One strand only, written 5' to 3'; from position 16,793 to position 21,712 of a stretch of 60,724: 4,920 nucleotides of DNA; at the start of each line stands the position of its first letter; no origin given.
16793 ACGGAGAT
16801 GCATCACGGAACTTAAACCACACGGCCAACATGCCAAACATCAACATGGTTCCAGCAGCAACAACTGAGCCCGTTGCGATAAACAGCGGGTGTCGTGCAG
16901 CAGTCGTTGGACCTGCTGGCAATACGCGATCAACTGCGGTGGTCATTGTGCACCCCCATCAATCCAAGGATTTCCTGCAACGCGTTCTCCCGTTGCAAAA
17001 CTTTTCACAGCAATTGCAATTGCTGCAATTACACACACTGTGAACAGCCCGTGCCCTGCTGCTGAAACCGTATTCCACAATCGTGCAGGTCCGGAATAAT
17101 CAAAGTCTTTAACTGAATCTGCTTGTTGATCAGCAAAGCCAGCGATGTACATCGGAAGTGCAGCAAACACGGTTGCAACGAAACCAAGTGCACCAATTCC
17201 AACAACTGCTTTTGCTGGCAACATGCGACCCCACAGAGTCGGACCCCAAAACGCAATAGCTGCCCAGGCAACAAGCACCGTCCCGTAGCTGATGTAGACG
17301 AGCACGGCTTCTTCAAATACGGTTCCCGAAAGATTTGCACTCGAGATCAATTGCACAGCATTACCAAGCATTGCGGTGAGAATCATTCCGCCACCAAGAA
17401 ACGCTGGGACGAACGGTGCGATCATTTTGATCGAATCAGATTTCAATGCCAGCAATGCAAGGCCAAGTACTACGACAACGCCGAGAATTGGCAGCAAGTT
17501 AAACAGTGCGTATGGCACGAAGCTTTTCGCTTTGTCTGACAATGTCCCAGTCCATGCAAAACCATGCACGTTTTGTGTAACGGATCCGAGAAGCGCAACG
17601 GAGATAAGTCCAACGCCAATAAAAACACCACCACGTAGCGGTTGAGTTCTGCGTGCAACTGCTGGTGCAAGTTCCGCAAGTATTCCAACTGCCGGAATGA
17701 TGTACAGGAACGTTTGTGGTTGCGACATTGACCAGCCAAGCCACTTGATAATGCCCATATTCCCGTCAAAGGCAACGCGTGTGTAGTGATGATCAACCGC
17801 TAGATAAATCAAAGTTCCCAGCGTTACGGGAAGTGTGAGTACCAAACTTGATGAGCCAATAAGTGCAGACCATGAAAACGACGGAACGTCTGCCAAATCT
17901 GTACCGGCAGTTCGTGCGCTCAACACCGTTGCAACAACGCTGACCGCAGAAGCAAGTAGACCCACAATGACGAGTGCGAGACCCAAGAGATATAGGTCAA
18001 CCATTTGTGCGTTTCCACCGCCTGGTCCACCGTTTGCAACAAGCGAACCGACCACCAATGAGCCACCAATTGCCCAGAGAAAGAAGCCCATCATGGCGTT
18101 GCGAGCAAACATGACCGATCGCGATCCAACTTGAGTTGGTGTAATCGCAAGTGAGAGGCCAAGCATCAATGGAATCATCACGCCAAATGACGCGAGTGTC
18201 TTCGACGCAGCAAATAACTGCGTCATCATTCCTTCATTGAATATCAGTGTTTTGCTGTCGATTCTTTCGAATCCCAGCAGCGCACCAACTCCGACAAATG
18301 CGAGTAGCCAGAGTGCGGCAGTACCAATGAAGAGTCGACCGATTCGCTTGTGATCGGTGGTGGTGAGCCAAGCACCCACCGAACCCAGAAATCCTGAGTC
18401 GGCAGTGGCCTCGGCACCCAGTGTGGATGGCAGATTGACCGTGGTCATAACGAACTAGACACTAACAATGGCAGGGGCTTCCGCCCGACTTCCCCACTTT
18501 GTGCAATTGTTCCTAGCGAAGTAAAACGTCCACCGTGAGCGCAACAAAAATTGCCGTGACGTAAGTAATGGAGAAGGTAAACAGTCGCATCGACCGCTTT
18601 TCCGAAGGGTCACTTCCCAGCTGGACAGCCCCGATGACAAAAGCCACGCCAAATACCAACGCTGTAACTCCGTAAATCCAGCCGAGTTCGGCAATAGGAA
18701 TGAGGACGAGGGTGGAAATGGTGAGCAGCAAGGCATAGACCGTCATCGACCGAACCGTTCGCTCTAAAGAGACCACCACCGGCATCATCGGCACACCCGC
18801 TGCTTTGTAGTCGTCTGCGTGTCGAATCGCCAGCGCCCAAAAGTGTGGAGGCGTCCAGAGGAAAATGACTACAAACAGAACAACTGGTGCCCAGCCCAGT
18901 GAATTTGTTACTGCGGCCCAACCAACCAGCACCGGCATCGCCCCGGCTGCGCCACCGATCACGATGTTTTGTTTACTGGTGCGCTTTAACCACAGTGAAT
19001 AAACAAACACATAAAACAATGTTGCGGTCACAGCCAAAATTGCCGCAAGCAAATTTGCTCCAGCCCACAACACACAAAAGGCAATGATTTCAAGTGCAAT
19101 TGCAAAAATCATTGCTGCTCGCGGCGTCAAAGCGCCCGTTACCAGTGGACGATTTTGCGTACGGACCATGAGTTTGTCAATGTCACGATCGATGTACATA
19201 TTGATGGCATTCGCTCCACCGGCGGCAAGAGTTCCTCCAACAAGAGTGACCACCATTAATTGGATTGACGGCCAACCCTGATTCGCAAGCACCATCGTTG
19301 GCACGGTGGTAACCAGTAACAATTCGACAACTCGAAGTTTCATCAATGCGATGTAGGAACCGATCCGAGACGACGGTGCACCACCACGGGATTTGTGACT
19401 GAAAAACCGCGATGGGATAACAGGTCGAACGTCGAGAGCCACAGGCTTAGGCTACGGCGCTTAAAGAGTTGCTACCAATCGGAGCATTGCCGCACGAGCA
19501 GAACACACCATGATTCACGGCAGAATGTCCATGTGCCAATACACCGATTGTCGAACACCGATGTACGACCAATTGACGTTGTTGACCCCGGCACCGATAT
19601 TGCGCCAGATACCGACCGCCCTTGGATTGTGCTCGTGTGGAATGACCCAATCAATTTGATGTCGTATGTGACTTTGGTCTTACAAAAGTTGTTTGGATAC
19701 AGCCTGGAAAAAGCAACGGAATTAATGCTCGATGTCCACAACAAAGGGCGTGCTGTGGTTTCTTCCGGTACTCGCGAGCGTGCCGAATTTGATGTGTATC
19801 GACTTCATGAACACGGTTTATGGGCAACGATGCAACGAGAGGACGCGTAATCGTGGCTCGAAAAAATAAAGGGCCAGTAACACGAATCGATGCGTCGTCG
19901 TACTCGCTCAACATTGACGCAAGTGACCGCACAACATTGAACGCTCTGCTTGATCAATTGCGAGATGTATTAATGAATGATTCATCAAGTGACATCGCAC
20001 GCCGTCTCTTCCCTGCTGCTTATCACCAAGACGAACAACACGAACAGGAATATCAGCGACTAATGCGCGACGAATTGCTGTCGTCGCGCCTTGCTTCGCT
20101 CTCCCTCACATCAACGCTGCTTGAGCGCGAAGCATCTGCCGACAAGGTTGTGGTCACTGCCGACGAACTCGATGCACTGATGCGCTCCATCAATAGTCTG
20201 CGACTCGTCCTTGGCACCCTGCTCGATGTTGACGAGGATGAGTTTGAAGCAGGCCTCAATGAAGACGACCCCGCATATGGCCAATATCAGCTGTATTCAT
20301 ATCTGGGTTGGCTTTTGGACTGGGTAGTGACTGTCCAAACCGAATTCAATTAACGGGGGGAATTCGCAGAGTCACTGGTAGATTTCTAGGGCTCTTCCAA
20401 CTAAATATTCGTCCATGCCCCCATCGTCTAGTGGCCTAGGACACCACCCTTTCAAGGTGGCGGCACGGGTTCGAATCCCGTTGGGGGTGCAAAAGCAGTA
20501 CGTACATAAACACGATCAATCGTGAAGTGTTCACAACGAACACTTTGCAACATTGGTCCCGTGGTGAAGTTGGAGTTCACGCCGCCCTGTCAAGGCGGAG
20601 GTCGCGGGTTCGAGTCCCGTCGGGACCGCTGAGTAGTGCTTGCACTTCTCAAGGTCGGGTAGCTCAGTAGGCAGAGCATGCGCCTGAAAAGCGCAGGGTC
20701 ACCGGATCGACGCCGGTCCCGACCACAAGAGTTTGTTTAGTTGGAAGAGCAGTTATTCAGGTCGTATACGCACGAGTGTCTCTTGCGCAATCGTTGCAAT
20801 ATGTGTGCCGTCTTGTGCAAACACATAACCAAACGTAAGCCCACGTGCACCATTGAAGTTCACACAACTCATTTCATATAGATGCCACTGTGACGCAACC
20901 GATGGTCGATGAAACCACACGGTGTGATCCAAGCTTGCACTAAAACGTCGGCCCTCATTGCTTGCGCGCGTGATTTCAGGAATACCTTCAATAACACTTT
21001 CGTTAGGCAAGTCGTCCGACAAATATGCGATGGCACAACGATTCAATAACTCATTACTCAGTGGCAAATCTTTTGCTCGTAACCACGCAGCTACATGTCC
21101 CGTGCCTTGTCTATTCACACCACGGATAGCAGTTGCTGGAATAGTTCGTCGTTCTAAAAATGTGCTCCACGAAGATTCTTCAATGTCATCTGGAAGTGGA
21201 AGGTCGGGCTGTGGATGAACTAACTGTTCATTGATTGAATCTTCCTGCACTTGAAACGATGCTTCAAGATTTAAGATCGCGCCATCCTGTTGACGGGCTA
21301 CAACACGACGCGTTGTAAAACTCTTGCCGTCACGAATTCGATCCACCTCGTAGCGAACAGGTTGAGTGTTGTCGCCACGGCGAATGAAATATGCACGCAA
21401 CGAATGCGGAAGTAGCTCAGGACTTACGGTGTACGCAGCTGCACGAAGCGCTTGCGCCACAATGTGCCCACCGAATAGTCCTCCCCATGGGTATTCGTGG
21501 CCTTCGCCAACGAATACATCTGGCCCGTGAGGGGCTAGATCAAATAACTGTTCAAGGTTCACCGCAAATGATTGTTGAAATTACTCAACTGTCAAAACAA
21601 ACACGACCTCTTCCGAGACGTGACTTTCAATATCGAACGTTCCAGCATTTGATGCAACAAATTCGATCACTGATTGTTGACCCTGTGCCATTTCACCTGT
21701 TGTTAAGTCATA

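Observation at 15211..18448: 'Ghost oxidase': intact but ligand-less paralogs of heme-copper oxidase subunits I, III and II inserted between ctaB and ctaC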

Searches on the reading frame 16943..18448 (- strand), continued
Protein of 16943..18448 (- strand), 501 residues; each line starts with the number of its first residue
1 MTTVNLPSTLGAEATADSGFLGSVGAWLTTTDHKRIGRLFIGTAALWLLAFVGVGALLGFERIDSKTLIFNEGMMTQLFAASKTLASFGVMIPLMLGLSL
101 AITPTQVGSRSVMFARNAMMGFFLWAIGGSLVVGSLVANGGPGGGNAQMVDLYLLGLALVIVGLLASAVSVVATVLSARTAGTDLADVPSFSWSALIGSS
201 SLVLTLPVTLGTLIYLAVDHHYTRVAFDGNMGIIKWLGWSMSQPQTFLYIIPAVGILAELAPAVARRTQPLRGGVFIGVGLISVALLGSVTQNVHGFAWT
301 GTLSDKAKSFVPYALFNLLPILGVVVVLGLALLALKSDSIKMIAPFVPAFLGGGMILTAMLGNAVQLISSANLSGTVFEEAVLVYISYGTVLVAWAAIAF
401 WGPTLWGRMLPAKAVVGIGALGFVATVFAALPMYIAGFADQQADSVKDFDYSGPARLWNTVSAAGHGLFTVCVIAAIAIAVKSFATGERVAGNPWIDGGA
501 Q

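Call 50: fold_search(model_id=the predicted structure, library=pdb)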
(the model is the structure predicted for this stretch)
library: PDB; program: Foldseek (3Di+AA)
matches with E <= 10: 625; with E <= 0.001: 81
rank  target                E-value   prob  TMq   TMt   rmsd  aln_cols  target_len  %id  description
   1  9gy6_F                8.5e-16  1.00  0.79  0.72   5.8       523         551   21  Mycobacterial cytochrome bc1:aa3 with inhibitor (released 2025-04-09)
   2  7qho_D                1.2e-15  1.00  0.78  0.69   4.5       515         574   22  Cytochrome bcc-aa3 supercomplex (respiratory supercomplex III2/IV2) from Corynebacterium glutamicum (as isolated) (released 2022-05-18)
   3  7qhm_D                3.1e-15  1.00  0.79  0.69   4.3       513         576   21  Cytochrome bcc-aa3 supercomplex (respiratory supercomplex III2/IV2) from Corynebacterium glutamicum (stigmatellin and  (released 2022-05-18)
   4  2gsm_C                3.5e-15  1.00  0.79  0.74   4.4       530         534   20  Catalytic Core (Subunits I and II) of Cytochrome c oxidase from Rhodobacter sphaeroides (released 2006-10-10)
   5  3om3_A                6.8e-15  1.00  0.80  0.75   4.4       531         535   20  Catalytic core subunits (I and II) of cytochrome C oxidase from Rhodobacter sphaeroides with K362M mutation in the red (released 2011-02-02)
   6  1m56_A                7.8e-15  1.00  0.79  0.73   4.3       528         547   20  Structure of cytochrome c oxidase from Rhodobactor sphaeroides (Wild Type) (released 2002-08-28)
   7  2gsm_A                8.8e-15  1.00  0.78  0.74   4.4       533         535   20  Catalytic Core (Subunits I and II) of Cytochrome c oxidase from Rhodobacter sphaeroides (released 2006-10-10)
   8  1ar1_A                9.6e-15  1.00  0.79  0.75   4.4       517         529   20  Structure at 2.7 Angstrom Resolution of the Paracoccus Denitrificans two-subunit Cytochrome C Oxidase Complexed with a (released 1998-02-11)
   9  3omi_C                1.1e-14  1.00  0.79  0.75   4.4       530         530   20  Catalytic core subunits (I and II) of cytochrome C oxidase from Rhodobacter sphaeroides with D132A mutation (released 2011-02-02)
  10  7q21_D                1.2e-14  1.00  0.79  0.70   4.4       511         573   21  III2-IV2 respiratory supercomplex from Corynebacterium glutamicum (released 2022-02-02)
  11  3fye_C                1.5e-14  1.00  0.81  0.77   4.2       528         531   20  Catalytic core subunits (I and II) of cytochrome c oxidase from Rhodobacter sphaeroides in the reduced state (released 2009-06-16)
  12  6pw1_C                1.6e-14  1.00  0.81  0.76   4.2       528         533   20  Cytochrome c Oxidase delta 16 (released 2019-11-27)
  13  3om3_C                1.7e-14  1.00  0.81  0.77   4.1       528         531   20  Catalytic core subunits (I and II) of cytochrome C oxidase from Rhodobacter sphaeroides with K362M mutation in the red (released 2011-02-02)
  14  3omn_C                2.9e-14  1.00  0.78  0.74   4.5       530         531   20  Catalytic core subunits (I and II) of cytochrome C oxidase from Rhodobacter sphaeroides with D132A mutation in the red (released 2011-02-02)
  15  9buh_Ak               3.0e-14  1.00  0.81  0.79   4.0       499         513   21  Cryo-EM structure of respiratory supercomplex I III IV (released 2025-05-21)
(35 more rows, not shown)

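Call 52: find_related_loci(query=A5, collection=metagenome_contigs, flank=8000)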
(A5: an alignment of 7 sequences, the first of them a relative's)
Query A5 (542 aa) in metagenome_contigs; peptide patterns used: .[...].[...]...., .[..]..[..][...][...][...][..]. (x = any residue, [..] = any of these).
600 stretches matched a pattern (row limit reached: there are more); 537 encode a relative of the query (tblastn E <= 1e-3); the best 80 are kept; 80 distinct loci.
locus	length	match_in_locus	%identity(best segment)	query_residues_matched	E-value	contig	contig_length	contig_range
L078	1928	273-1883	49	1-528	7e-140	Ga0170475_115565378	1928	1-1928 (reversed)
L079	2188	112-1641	51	32-533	3e-124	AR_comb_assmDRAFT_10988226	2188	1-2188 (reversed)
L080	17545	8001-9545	45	35-529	6e-107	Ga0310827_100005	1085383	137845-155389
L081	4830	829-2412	43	1-531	1e-97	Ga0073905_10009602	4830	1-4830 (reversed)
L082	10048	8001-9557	45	19-528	7e-96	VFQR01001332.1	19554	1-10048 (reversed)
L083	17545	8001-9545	42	25-528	3e-93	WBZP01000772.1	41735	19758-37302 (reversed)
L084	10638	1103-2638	42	35-531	4e-93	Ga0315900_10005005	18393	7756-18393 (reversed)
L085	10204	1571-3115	41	32-531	4e-93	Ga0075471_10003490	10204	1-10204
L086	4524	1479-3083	41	1-540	1e-89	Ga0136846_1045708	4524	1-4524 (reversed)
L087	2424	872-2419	41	22-533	3e-91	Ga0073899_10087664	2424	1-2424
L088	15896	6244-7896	39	1-528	3e-85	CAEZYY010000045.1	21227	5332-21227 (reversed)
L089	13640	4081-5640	41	1-531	2e-84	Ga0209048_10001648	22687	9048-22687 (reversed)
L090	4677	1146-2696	41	17-533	1e-82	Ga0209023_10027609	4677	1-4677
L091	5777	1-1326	42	101-528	3e-82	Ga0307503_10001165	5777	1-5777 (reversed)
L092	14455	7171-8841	38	1-539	8e-81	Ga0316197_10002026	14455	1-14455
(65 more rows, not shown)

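Call 54: search_solved_structures(query=A2, max_evalue=0.001, show_alignments=1)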
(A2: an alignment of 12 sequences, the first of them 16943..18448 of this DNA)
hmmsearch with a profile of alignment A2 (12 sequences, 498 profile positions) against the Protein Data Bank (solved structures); distinct sequences matched with E-value up to 0.001: 40.
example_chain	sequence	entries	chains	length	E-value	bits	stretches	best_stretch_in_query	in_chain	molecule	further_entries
6hwh_V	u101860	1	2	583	1.4e-36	129.5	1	27-495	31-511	Cytochrome c oxidase subunit 1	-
6koc_A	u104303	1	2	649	9.3e-36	126.8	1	25-495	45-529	AA3-600 quinol oxidase subunit I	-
6kob_A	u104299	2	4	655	9.6e-36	126.8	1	25-495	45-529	AA3-600 quinol oxidase subunit I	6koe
9wcx_I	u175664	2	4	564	3.9e-34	121.5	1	26-495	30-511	Cytochrome c oxidase subunit 1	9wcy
7rh6_R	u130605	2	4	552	1.1e-33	119.9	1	25-495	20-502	Cytochrome c oxidase subunit 1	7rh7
6adq_F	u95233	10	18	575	1.2e-33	119.9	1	25-495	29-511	Cytochrome c oxidase subunit 1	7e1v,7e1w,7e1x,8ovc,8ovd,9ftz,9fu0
7rh5_R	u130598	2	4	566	1.2e-33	119.9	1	25-495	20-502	Cytochrome c oxidase subunit 1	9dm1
8hcr_F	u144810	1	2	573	1e-32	116.8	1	24-495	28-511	Probable cytochrome c oxidase subunit 1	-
7q21_D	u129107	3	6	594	4e-32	114.8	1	26-495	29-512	Cytochrome c oxidase subunit 1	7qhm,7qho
9ufb_A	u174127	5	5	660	2e-27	99.4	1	26-497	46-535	Cytochrome bo(3) ubiquinol oxidase subunit 1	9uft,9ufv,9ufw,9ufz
8c8q_A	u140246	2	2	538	1.2e-26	96.8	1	23-495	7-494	Cytochrome c oxidase subunit 1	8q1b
5j4z_BN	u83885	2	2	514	3.9e-25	91.8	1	24-489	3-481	Cytochrome c oxidase subunit 1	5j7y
8ugh_4A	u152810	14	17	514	9.5e-25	90.5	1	24-491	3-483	Cytochrome c oxidase subunit 1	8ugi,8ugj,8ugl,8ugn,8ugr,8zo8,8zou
8f68_A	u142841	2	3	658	1.1e-24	90.3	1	26-495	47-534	Cytochrome bo(3) ubiquinol oxidase subunit 1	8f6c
1fft_A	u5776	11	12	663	1.2e-24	90.2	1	26-495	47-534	UBIQUINOL OXIDASE | Cytochrome o ubiquinol oxidase, subunit I | Cytochrome bo(3) ubiquinol oxidase subunit 1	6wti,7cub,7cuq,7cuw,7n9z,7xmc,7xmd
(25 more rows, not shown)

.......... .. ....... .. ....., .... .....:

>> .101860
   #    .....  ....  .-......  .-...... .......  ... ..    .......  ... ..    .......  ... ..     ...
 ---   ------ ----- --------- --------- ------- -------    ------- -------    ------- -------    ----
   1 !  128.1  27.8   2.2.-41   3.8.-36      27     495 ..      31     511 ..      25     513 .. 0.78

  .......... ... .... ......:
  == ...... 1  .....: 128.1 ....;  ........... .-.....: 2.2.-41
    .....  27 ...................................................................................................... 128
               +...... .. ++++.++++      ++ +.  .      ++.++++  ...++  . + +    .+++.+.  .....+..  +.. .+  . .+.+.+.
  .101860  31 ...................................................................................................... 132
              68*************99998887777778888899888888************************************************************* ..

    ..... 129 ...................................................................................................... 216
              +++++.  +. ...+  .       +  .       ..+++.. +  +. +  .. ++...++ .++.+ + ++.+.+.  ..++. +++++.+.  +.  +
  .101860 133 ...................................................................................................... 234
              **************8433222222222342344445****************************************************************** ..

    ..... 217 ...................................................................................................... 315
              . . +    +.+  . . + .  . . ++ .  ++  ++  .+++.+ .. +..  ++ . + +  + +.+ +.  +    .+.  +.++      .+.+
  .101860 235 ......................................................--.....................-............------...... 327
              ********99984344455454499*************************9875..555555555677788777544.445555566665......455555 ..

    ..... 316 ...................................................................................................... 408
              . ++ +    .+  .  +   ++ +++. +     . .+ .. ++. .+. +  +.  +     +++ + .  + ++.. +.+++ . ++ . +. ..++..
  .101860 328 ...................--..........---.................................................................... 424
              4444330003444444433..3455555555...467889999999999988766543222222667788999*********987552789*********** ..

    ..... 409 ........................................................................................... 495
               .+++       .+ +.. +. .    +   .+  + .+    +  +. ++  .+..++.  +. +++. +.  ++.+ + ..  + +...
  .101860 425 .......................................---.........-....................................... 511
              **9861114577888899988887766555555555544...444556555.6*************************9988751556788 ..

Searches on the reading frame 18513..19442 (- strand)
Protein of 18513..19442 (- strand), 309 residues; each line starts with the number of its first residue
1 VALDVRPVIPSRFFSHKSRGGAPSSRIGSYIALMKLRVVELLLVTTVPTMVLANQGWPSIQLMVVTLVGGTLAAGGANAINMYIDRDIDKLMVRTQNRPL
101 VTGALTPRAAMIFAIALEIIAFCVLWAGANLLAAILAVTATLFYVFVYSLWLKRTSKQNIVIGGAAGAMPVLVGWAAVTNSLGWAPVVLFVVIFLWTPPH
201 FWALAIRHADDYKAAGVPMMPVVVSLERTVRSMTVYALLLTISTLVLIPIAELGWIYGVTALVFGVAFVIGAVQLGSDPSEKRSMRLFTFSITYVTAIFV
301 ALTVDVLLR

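Call 3: search_protein_families(library=pfam, proteins=[window:18513-19442:-], max_evalue=1)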
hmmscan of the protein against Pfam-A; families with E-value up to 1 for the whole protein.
window:18513-19442:- (309 aa): 2 families
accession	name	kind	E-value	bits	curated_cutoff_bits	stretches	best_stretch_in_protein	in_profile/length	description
PF01040.23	UbiA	-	1.3e-65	221.6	34.2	1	42-289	1-245/250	UbiA prenyltransferase family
PF11298.13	DUF3099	-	0.22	12.1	23.2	1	24-67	14-54/72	Protein of unknown function (DUF3099)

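Call 4: search_protein_families(library=ncbifam, proteins=[window:18513-19442:-], max_evalue=1)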
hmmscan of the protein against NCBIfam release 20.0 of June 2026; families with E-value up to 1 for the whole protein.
window:18513-19442:- (309 aa): 23 families
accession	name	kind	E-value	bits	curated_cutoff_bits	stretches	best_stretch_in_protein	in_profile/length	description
NF003349.0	PRK04375.1-2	equivalog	1.3e-118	395.8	246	1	23-308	21-312/318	heme o synthase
TIGR01473.1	cyoE_ctaB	equivalog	4.5e-95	318.6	210.3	1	29-305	2-280/281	heme o synthase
NF003348.0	PRK04375.1-1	equivalog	6.2e-65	219.5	285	1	28-307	4-284/292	heme o synthase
TIGR01474.1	ubiA_proteo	equivalog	4.8e-23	82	275.45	1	40-306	17-281/282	4-hydroxybenzoate octaprenyltransferase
TIGR01475.1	ubiA_other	subfamily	3.7e-17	62.7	180.8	1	30-307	5-281/282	UbiA-like polyprenyltransferase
NF009524.0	PRK12886.1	equivalog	4.3e-16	59.1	387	1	27-307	8-285/291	prenyltransferase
NF009523.0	PRK12884.1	equivalog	7.3e-16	58.2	269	1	26-305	3-276/279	prenyltransferase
NF009526.0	PRK12888.1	equivalog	3.2e-15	56.3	364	1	55-274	49-262/301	4-hydroxybenzoate octaprenyltransferase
NF041585.1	MqnP_Cj_Hp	exception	3.2e-14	53.1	375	1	48-275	27-250/281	menaquinone biosynthesis prenyltransferase MqnP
NF009515.0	PRK12874.1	equivalog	3.6e-14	52.8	392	1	45-301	31-282/291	4-hydroxybenzoate polyprenyltransferase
NF041584.1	MqnP_SCO4491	exception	3.7e-14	53.1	420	1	55-307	37-283/285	menaquinone biosynthesis prenyltransferase MqnP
NF009514.0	PRK12873.1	equivalog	3.5e-13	49.5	246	1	41-277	27-265/297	4-hydroxybenzoate polyprenyltransferase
NF041586.1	MqnP_DT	exception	6e-13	49.1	430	1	30-306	3-276/277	menaquinone biosynthesis prenyltransferase MqnP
NF009521.0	PRK12882.1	equivalog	4.4e-12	45.8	296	1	29-301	7-275/280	geranylgeranylglycerol-phosphate geranylgeranyltransferase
NF009522.0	PRK12883.1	equivalog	4.5e-12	46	353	1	44-287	20-255/279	geranylgeranylglycerol-phosphate geranylgeranyltransferase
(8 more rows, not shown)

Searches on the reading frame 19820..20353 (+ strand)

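Call 40: search_protein_families(library=pfam, proteins=[window:19820-20353:+], max_evalue=0.001)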
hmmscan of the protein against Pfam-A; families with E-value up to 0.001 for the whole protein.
window:19820-20353:+ (177 aa): 1 family
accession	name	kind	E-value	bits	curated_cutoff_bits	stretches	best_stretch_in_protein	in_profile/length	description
PF09438.16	DUF2017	-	8.3e-27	95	25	1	25-171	8-177/179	Domain of unknown function (DUF2017)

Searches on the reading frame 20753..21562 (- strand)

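Call 78: search_protein_families(library=pfam, proteins=[window:20753-21562:-], max_evalue=0.00001)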
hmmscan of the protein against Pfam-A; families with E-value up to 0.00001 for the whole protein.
window:20753-21562:- (269 aa): 3 families
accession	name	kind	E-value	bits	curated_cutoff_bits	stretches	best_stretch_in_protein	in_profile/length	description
PF02551.21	Acyl_CoA_thio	-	5.5e-22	78.5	21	1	151-261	21-130/132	Acyl-CoA thioesterase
PF20789.3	4HBT_3C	-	5.7e-22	78.8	24.1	1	122-264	8-140/140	Acyl-CoA thioesterase C-terminal domain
PF13622.12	4HBT_3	-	6.9e-18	65.1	24.3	1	26-103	5-82/83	Acyl-CoA thioesterase N-terminal domain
